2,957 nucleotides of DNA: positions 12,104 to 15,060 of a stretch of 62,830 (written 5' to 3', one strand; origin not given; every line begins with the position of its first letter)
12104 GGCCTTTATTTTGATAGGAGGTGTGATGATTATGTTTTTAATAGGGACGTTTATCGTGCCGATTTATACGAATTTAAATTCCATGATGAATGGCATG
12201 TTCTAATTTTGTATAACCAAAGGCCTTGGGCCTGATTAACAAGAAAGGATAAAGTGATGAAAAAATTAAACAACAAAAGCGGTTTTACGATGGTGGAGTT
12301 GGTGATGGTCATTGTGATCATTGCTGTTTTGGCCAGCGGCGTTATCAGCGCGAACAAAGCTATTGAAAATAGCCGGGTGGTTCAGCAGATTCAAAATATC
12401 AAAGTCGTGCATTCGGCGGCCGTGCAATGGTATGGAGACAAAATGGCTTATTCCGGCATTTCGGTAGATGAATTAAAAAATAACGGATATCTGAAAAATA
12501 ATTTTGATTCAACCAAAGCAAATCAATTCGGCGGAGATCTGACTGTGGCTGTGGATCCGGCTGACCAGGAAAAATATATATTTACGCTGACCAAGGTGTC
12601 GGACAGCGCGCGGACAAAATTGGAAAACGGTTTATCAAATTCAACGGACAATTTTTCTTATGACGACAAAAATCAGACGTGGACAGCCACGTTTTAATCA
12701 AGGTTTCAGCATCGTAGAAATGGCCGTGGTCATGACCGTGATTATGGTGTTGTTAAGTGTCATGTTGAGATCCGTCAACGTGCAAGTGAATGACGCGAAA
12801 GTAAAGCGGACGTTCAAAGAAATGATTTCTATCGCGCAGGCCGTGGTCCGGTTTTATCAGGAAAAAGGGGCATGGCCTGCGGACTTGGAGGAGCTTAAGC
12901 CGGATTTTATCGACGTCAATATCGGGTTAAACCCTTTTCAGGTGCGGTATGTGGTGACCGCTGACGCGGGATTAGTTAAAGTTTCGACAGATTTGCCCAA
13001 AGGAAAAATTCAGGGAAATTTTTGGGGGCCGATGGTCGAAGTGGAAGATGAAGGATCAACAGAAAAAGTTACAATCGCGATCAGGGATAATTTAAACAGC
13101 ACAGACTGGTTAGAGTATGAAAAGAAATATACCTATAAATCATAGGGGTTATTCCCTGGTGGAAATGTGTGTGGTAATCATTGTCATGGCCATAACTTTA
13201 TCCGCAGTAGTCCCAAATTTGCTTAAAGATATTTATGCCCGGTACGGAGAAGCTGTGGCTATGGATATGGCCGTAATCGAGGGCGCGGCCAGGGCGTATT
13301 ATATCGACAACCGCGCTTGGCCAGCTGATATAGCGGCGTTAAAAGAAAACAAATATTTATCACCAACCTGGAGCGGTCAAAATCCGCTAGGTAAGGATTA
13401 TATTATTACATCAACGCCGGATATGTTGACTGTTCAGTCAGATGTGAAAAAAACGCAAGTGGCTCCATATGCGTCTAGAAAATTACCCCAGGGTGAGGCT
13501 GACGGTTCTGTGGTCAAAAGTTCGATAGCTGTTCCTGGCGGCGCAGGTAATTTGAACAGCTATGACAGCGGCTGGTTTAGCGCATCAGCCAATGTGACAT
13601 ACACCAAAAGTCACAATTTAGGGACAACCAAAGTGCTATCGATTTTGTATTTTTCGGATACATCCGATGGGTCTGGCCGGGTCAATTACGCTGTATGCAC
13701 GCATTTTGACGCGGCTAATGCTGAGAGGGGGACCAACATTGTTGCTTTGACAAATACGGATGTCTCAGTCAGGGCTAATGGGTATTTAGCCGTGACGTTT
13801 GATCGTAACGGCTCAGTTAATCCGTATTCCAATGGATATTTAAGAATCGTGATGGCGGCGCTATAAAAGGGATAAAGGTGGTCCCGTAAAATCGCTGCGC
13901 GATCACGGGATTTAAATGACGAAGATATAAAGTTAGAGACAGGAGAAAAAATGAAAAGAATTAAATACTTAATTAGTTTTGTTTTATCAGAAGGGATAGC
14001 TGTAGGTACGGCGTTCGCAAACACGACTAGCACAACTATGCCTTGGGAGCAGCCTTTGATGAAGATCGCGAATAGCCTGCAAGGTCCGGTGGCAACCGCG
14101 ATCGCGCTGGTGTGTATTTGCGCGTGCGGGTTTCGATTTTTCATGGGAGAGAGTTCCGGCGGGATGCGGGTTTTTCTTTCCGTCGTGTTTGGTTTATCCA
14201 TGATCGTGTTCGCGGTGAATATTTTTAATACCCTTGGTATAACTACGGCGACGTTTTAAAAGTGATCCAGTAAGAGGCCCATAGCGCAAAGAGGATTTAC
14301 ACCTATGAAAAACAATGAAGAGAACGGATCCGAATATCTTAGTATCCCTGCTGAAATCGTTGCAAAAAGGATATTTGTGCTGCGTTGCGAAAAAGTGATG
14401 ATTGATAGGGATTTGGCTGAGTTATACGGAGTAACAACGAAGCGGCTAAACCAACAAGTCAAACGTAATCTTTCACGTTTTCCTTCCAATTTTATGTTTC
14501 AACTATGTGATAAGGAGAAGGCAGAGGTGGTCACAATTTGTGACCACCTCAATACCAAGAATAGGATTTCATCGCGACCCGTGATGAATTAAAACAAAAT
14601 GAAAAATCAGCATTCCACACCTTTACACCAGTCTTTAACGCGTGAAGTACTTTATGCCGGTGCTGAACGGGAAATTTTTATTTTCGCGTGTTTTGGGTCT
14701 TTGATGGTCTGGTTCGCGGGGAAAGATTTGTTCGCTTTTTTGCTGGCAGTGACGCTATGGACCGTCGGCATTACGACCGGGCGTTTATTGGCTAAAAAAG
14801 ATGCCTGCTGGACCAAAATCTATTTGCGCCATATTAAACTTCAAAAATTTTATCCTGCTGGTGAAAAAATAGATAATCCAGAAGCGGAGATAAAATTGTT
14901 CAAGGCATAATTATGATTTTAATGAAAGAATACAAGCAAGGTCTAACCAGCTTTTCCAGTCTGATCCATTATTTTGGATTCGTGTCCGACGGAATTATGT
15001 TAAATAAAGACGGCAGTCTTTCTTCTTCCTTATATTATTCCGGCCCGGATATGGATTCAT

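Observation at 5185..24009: Type IV pilus-like module fused head-to-tail with a Trb-type T4SS lacking DNA-processing genes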

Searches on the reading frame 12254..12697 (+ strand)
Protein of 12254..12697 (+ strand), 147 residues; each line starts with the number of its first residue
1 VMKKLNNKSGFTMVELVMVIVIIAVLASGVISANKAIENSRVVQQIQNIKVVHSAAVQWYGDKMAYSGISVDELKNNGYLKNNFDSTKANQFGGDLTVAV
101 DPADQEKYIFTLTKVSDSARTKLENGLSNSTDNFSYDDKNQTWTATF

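Call 5: search_protein_families(library=pfam, proteins=[window:12254-12697:+], max_evalue=0.01)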
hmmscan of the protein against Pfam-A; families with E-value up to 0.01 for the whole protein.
window:12254-12697:+ (147 aa): 1 family
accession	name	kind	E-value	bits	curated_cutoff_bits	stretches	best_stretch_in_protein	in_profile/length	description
PF07963.17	N_methyl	-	5.6e-07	29.3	21.2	1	6-30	2-26/27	Prokaryotic N-terminal methylation motif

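Call 21: search_protein_families(library=ncbifam, proteins=[window:12254-12697:+], max_evalue=0.01)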
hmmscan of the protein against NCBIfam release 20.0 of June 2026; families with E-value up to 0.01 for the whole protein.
window:12254-12697:+ (147 aa): 9 families
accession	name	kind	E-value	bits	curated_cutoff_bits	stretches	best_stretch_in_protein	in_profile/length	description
TIGR02532.1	IV_pilin_GFxxxE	domain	1.8e-06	27.5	16.3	1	9-30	2-23/24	prepilin-type N-terminal cleavage/methylation domain-containing protein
TIGR01708.2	typeII_sec_gspH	equivalog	2.1e-05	24.6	80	1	9-47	2-41/169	type II secretion system minor pseudopilin GspH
NF040999.1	pilin_ComGC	equivalog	0.00017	21.8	75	1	9-83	2-75/84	competence type IV pilus major pilin ComGC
NF041775.1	typeIV_PilA_Myxo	equivalog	0.00022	21.2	400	1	8-70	10-73/214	type IV pilin protein PilA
NF007862.0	PRK10574.1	equivalog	0.00025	21.2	138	1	6-49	2-46/145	prepilin peptidase-dependent pilin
TIGR01710.1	typeII_sec_gspG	equivalog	0.00069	19.7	88.85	1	9-66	1-59/134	type II secretion system major pseudopilin GspG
NF007800.0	PRK10506.1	equivalog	0.00073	19.4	158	1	3-50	3-51/163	prepilin peptidase-dependent protein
TIGR02596.1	TIGR02596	subfamily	0.0013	18.8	70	1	11-58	1-49/196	Verru_Chthon cassette protein D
NF041013.1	T4P_ComGE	equivalog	0.0014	18.7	49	1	7-78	2-74/83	competence type IV pilus minor pilin ComGE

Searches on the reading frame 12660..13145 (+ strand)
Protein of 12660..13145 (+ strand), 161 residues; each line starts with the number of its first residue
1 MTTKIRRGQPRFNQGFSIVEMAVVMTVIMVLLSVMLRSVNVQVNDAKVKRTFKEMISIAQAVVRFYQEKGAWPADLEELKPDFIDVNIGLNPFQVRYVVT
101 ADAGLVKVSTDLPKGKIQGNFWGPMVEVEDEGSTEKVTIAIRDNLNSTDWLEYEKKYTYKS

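Call 5: search_protein_families(library=pfam, proteins=[window:12660-13145:+], max_evalue=0.01)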
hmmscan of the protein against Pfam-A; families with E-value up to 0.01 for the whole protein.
window:12660-13145:+ (161 aa): 1 family
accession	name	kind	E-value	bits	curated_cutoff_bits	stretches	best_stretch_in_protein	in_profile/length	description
PF07963.17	N_methyl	-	5e-05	23.1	21.2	1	13-35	4-26/27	Prokaryotic N-terminal methylation motif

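Call 21: search_protein_families(library=ncbifam, proteins=[window:12660-13145:+], max_evalue=0.01)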
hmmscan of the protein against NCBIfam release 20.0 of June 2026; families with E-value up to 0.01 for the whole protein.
window:12660-13145:+ (161 aa): 4 families
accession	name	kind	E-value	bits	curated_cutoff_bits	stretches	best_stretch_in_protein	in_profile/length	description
TIGR01710.1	typeII_sec_gspG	equivalog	8.3e-06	25.9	88.85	1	14-79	1-66/134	type II secretion system major pseudopilin GspG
NF040999.1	pilin_ComGC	equivalog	0.00011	22.3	75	1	14-80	2-67/84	competence type IV pilus major pilin ComGC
NF041013.1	T4P_ComGE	equivalog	0.001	19.2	49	1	13-71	3-61/83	competence type IV pilus minor pilin ComGE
TIGR01708.2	typeII_sec_gspH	equivalog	0.0055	16.7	80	1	14-52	2-40/169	type II secretion system minor pseudopilin GspH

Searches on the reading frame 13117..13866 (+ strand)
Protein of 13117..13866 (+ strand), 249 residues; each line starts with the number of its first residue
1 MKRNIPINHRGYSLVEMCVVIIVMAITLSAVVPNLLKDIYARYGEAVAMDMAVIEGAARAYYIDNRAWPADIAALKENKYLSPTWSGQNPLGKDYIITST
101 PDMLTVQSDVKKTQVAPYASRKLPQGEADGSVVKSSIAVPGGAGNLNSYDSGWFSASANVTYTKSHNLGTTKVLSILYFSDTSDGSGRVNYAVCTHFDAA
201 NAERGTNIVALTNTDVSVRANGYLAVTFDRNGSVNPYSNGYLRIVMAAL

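Call 5: search_protein_families(library=pfam, proteins=[window:13117-13866:+], max_evalue=0.01)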
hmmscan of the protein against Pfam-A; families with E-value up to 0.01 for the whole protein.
window:13117-13866:+ (249 aa): 1 family
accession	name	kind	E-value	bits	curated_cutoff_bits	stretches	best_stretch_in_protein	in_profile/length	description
PF07963.17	N_methyl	-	0.0017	18.3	21.2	1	8-31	3-26/27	Prokaryotic N-terminal methylation motif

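Call 21: search_protein_families(library=ncbifam, proteins=[window:13117-13866:+], max_evalue=0.01)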
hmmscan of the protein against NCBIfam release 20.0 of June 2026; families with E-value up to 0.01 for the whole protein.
window:13117-13866:+ (249 aa): 4 families
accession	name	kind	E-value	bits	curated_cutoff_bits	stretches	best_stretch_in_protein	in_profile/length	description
NF040999.1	pilin_ComGC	equivalog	4.3e-08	33.2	75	1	10-84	2-75/84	competence type IV pilus major pilin ComGC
TIGR01710.1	typeII_sec_gspG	equivalog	5.2e-07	29.8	88.85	1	10-75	1-66/134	type II secretion system major pseudopilin GspG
TIGR01708.2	typeII_sec_gspH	equivalog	0.0017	18.4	80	1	9-32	1-24/169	type II secretion system minor pseudopilin GspH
TIGR02532.1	IV_pilin_GFxxxE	domain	0.0019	17.9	16.3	1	10-31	2-23/24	prepilin-type N-terminal cleavage/methylation domain-containing protein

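Call 34: search_solved_structures(query=window:13117-13866:+, max_evalue=10)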
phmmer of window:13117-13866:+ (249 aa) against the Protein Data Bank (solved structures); distinct sequences matched with E-value up to 10: 12.
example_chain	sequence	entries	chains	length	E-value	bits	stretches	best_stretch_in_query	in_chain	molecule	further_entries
5wda_A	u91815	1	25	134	1.1e-05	28.3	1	12-74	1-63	General secretion pathway protein G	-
7tgg_A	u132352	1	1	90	0.0084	18.9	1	8-70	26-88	Geopilin domain 1 protein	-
2w38_A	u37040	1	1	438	0.1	15.4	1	144-243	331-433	SIALIDASE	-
8p3b_A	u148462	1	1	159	0.11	15.3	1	12-74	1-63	Fimbrial protein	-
3h6j_A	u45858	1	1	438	0.11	15.2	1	144-200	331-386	Neuraminidase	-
5kua_A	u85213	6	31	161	0.12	15.1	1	12-74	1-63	pilin | Neisseria meningitidis PilE variant SB-GATDH | Neisseria meningitidis PilE, SB-DATDH variant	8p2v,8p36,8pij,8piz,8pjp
9egp_A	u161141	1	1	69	0.14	14.9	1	8-69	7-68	Geopilin domain 1 protein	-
6xxd_A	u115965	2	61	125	0.19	14.4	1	12-75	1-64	PilA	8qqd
2m7g_A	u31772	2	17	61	0.35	13.6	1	12-70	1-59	Geopilin domain 1 protein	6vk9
2hi2_A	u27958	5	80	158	0.58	12.9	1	12-73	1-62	Fimbrial protein | PilA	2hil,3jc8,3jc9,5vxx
1ay2_A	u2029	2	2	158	0.78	12.4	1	12-72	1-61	TYPE 4 PILIN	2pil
3ss7_X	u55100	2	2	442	1.5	11.5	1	70-141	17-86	D-serine dehydratase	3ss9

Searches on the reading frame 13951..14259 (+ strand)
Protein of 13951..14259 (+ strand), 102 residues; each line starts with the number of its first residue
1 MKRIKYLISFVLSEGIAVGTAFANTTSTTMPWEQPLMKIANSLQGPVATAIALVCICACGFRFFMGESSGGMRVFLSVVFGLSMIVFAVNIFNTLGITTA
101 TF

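Call 5: search_protein_families(library=pfam, proteins=[window:13951-14259:+], max_evalue=0.01)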
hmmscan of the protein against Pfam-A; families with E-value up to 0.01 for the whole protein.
window:13951-14259:+ (102 aa): 1 family
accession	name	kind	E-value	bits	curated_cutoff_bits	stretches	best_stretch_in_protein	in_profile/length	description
PF04956.18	TrbC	-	1.3e-17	64.2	27.9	1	16-95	23-98/98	TrbC/VIRB2 pilin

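Call 22: search_protein_families(library=ncbifam, proteins=[window:13951-14259:+], max_evalue=0.01)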
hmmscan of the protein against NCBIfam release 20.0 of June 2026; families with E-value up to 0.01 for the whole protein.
window:13951-14259:+ (102 aa): 2 families
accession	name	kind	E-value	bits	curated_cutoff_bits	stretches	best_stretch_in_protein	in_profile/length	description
NF010445.0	PRK13871.1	equivalog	3.6e-09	36.9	211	1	16-100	21-106/135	conjugal transfer pilin TrbC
NF010467.0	PRK13892.1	equivalog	3.6e-08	33.4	179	1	16-95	29-110/145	conjugal transfer system pilin TrbC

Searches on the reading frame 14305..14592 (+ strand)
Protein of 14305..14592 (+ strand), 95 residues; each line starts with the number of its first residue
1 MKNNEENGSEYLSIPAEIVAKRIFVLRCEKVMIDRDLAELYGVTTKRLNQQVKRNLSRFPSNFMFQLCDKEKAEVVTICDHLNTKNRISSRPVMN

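Call 6: search_protein_families(library=pfam, proteins=[window:14305-14592:+], max_evalue=0.01)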
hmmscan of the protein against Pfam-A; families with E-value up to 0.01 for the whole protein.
window:14305-14592:+ (95 aa): 1 family
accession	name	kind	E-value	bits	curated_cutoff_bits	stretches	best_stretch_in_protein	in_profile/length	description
PF10543.14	ORF6N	-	2.8e-20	72.8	27.8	1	22-81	2-61/86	ORF6N domain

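Call 22: search_protein_families(library=ncbifam, proteins=[window:14305-14592:+], max_evalue=0.01)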
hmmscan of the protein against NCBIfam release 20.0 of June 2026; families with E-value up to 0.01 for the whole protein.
window:14305-14592:+ (95 aa): 0 families

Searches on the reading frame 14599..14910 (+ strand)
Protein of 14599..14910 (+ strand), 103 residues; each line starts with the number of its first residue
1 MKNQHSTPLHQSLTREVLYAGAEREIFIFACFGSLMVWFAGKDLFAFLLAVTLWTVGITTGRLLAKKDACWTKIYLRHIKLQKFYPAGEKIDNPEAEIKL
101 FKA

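Call 6: search_protein_families(library=pfam, proteins=[window:14599-14910:+], max_evalue=0.01)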
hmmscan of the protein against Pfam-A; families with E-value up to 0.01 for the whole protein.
window:14599-14910:+ (103 aa): 1 family
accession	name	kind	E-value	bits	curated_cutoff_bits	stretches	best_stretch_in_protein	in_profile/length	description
PF05101.18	VirB3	-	1.6e-10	41.6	23.9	1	6-77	2-69/84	Type IV secretory pathway, VirB3-like protein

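Call 22: search_protein_families(library=ncbifam, proteins=[window:14599-14910:+], max_evalue=0.01)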
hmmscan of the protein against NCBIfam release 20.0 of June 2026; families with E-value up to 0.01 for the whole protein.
window:14599-14910:+ (103 aa): 1 family
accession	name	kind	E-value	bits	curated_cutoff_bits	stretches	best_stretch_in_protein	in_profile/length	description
NF010395.0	PRK13823.1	subfamily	6.7e-17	61.5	60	1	4-88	3-87/103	conjugal transfer protein TrbD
